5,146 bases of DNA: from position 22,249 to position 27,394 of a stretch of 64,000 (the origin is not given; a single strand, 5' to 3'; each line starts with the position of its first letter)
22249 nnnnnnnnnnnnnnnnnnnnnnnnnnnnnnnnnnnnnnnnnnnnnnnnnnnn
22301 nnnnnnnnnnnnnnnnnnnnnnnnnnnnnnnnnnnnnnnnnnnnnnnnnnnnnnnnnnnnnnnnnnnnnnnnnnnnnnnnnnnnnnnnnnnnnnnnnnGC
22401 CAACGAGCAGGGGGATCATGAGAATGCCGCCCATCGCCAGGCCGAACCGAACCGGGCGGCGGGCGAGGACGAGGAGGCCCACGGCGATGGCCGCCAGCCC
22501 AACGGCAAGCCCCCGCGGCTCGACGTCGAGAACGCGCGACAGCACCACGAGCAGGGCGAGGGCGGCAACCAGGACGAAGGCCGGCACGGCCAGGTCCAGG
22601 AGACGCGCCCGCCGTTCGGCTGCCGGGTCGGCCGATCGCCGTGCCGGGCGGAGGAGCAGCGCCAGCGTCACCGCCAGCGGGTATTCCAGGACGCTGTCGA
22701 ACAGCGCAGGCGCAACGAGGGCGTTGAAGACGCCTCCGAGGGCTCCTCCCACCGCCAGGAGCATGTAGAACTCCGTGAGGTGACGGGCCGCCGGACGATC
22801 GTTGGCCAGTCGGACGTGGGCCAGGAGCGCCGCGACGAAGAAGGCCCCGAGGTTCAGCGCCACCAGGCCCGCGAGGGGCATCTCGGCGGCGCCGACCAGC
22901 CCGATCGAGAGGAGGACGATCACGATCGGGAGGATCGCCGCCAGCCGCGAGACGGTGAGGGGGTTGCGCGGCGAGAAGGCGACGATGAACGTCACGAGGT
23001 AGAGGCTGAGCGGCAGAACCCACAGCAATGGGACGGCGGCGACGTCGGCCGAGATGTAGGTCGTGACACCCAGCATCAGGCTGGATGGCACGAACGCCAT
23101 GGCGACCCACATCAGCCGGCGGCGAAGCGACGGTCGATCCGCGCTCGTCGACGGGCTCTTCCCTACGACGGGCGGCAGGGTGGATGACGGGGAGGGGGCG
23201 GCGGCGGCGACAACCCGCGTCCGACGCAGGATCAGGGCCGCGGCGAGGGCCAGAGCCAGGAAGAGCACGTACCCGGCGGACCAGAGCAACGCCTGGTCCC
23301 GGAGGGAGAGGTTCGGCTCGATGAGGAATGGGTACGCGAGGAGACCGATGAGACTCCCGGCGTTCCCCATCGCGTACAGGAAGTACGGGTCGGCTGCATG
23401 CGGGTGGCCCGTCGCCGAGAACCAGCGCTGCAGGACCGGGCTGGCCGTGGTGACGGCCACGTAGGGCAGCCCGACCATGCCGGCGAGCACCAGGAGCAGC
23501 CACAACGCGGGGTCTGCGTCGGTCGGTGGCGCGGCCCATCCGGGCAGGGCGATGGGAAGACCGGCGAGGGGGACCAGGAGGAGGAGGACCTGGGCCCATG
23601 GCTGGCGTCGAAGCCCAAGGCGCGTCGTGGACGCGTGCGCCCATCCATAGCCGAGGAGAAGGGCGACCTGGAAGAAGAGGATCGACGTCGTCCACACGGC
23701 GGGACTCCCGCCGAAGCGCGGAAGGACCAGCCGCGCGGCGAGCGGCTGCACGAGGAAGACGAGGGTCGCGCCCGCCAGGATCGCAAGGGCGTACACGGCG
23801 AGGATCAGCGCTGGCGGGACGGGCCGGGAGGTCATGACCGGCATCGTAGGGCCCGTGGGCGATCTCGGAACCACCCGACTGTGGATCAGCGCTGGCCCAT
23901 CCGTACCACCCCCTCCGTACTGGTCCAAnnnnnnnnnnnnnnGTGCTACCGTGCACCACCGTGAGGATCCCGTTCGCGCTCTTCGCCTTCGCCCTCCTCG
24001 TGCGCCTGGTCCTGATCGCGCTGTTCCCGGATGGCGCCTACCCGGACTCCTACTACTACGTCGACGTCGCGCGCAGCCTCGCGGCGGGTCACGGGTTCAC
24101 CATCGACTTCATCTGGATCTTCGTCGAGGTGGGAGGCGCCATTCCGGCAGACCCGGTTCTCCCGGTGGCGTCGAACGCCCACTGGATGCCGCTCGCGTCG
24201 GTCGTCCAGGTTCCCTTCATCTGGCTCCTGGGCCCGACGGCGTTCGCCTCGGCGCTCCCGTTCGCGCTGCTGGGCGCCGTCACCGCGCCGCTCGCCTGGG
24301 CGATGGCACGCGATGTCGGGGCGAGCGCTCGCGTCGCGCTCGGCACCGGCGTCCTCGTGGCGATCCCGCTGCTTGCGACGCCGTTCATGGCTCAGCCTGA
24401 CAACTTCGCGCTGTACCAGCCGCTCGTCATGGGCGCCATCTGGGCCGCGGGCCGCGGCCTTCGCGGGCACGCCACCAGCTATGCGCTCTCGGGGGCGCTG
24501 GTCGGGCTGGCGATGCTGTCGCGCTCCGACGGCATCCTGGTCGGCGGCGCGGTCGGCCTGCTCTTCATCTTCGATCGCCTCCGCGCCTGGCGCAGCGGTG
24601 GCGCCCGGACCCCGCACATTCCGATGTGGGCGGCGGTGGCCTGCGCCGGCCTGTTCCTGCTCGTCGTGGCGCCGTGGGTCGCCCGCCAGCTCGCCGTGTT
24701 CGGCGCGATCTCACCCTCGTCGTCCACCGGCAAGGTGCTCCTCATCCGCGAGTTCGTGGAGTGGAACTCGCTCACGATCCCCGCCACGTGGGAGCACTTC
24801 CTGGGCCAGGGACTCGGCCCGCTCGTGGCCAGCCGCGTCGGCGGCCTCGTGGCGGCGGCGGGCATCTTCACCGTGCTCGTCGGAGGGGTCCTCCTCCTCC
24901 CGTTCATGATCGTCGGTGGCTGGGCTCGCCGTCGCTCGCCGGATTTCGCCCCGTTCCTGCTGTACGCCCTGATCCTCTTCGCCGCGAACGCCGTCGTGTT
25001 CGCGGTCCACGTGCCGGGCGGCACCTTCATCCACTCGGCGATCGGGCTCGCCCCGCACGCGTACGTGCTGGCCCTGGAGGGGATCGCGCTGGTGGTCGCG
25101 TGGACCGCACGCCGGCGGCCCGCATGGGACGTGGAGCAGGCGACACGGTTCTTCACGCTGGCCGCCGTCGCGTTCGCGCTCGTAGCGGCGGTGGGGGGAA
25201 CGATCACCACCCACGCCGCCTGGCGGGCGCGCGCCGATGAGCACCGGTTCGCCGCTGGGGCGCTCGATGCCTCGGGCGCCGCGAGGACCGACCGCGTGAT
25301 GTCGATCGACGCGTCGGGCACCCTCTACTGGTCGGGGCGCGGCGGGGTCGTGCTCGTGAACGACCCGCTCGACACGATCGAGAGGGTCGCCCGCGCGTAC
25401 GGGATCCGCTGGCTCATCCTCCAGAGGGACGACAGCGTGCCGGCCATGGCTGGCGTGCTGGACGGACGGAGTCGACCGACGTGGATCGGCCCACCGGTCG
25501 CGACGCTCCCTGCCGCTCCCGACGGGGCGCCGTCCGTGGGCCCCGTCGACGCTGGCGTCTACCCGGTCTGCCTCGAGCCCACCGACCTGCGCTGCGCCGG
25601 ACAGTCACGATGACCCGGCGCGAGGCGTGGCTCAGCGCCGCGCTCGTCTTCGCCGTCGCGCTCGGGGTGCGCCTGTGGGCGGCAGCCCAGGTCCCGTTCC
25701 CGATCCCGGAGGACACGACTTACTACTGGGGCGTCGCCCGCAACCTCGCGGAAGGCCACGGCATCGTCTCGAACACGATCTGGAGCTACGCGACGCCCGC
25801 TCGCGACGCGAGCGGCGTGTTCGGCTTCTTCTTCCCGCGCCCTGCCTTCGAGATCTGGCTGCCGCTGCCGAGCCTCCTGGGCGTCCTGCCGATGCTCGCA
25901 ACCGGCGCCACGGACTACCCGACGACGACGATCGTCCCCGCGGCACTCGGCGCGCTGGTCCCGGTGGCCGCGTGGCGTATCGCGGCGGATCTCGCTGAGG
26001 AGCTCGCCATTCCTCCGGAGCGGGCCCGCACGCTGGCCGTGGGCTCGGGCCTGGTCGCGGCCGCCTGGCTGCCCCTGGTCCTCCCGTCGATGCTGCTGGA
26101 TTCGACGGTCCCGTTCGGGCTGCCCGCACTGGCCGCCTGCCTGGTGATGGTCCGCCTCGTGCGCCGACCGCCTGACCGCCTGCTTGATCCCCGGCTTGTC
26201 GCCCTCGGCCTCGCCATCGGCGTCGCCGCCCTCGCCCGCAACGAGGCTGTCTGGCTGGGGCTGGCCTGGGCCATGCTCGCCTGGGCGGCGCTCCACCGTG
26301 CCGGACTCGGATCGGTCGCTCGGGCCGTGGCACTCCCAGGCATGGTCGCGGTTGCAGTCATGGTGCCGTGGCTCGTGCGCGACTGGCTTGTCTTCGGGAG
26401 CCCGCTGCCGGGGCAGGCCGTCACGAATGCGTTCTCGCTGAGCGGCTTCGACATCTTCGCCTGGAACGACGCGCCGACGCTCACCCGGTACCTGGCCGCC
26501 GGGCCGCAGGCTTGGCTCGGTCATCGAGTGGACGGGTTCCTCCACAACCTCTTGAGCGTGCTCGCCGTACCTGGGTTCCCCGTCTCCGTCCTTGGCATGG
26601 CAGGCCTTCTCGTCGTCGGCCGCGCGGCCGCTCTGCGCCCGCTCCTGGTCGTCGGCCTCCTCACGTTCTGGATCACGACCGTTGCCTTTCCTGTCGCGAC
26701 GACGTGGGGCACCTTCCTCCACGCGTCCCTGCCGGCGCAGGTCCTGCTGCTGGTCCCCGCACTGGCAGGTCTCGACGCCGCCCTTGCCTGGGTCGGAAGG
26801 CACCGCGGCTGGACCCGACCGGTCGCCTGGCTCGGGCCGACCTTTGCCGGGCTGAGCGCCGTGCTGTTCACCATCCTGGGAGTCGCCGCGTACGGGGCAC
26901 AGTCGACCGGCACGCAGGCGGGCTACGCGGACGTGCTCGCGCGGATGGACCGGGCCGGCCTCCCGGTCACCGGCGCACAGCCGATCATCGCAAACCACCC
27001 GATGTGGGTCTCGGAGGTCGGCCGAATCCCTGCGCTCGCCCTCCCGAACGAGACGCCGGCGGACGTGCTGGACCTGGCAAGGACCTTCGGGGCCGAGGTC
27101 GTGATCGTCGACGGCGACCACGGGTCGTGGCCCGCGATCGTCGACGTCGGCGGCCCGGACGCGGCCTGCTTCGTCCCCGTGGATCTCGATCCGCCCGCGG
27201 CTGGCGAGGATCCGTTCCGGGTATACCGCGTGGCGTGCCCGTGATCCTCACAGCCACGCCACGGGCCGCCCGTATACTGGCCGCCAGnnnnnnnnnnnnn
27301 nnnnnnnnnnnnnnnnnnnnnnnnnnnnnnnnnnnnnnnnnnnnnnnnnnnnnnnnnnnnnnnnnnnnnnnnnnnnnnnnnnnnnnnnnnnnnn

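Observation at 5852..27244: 21-kb island dominated by GT-C-type membrane glycosyltransferases: candidate pathway for an undescribed polyprenyl-phosphate-sugar-built envelope glycan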

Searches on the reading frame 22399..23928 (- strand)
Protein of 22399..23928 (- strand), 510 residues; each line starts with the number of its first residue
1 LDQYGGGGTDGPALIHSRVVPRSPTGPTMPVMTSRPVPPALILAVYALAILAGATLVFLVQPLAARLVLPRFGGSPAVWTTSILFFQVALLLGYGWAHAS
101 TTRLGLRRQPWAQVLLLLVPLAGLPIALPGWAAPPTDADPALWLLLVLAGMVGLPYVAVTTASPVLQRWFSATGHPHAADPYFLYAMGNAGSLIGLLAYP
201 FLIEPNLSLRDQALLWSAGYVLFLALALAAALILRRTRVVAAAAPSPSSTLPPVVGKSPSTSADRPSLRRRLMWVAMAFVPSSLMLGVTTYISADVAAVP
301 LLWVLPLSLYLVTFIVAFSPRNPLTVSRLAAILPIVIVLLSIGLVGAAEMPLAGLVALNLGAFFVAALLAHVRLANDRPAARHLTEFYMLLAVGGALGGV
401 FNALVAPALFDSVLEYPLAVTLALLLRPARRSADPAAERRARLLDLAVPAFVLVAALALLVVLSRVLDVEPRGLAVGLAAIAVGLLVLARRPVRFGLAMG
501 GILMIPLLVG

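Call 70: search_protein_families(library=pfam, proteins=[window:22399-23928:-], max_evalue=1)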
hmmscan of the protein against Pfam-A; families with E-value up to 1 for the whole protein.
window:22399-23928:- (510 aa): 0 families

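Call 71: search_solved_structures(query=window:22399-23928:-, max_evalue=10)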
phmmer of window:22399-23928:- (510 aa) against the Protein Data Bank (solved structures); distinct sequences matched with E-value up to 10: 2.
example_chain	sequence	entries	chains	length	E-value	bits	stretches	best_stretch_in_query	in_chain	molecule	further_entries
4qq7_A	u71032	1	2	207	1.1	11.5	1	250-305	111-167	Putative stringent starvation protein A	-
6v91_A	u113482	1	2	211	1.4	11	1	249-305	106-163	Stringent starvation protein A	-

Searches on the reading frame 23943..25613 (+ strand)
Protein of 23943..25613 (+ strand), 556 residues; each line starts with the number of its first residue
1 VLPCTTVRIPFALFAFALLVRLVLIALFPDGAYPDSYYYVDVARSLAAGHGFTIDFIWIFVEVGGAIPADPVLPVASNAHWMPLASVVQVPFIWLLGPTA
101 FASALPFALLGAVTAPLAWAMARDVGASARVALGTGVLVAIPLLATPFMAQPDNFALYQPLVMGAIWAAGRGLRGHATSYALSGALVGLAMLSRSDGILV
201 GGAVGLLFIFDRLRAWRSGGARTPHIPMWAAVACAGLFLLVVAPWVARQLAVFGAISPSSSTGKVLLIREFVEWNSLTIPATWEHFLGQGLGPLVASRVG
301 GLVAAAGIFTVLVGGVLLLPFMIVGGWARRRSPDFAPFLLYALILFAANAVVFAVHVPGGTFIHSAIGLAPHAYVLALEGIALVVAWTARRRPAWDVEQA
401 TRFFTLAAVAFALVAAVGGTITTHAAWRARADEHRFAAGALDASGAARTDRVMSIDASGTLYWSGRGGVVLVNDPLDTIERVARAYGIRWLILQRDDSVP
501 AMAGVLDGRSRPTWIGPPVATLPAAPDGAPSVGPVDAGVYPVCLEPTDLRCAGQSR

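Call 6: search_protein_families(library=pfam, proteins=[window:23943-25613:+], max_evalue=0.01)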
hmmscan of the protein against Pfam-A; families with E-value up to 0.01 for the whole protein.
window:23943-25613:+ (556 aa): 1 family
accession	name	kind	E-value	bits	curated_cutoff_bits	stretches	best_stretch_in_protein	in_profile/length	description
PF13231.12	PMT_2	-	1.7e-07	32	26.1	1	87-245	8-157/160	Dolichyl-phosphate-mannose-protein mannosyltransferase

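Call 10: search_protein_families(library=ncbifam, proteins=[window:23943-25613:+], max_evalue=0.01)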
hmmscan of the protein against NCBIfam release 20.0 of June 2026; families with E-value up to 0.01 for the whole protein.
window:23943-25613:+ (556 aa): 1 family
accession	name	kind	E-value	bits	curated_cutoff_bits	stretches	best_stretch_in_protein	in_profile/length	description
NF052375.1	antisigma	equivalog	0.0057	16.7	100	1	397-510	79-186/217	anti-sigma factor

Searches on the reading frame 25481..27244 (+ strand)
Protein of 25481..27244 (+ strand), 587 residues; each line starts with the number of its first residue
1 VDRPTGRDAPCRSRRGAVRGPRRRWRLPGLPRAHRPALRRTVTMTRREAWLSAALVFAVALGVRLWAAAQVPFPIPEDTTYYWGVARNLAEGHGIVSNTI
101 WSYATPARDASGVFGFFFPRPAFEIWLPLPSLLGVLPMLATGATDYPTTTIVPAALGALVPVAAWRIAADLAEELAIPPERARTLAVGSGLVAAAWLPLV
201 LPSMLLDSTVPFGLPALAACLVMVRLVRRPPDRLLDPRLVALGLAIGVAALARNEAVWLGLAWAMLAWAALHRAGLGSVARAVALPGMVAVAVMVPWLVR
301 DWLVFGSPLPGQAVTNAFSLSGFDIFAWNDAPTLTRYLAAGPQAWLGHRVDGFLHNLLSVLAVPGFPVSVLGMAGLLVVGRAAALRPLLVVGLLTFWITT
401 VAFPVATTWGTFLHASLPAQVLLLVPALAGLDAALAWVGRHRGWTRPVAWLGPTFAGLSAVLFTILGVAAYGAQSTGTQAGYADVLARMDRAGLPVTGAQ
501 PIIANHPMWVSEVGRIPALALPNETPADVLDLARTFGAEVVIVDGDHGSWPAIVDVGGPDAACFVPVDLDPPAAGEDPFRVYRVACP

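Call 6: search_protein_families(library=pfam, proteins=[window:25481-27244:+], max_evalue=0.01)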
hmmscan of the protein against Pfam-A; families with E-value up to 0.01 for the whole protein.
window:25481-27244:+ (587 aa): 0 families

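Call 10: search_protein_families(library=ncbifam, proteins=[window:25481-27244:+], max_evalue=0.01)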
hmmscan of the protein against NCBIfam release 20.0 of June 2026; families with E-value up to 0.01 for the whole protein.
window:25481-27244:+ (587 aa): 0 families

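Call 14: search_solved_structures(query=window:25481-27244:+, max_evalue=10)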
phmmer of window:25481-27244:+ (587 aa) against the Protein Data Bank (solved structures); distinct sequences matched with E-value up to 10: 1.
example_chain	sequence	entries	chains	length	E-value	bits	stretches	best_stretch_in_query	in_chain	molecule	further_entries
3rko_J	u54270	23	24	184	0.7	11.6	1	378-478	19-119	NADH-QUINONE OXIDOREDUCTASE SUBUNIT J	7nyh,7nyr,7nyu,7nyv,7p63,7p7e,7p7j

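Call 70: search_protein_families(library=pfam, proteins=[window:25610-27244:+], max_evalue=1)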
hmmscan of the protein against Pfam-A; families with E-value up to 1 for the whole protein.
window:25610-27244:+ (544 aa): 0 families
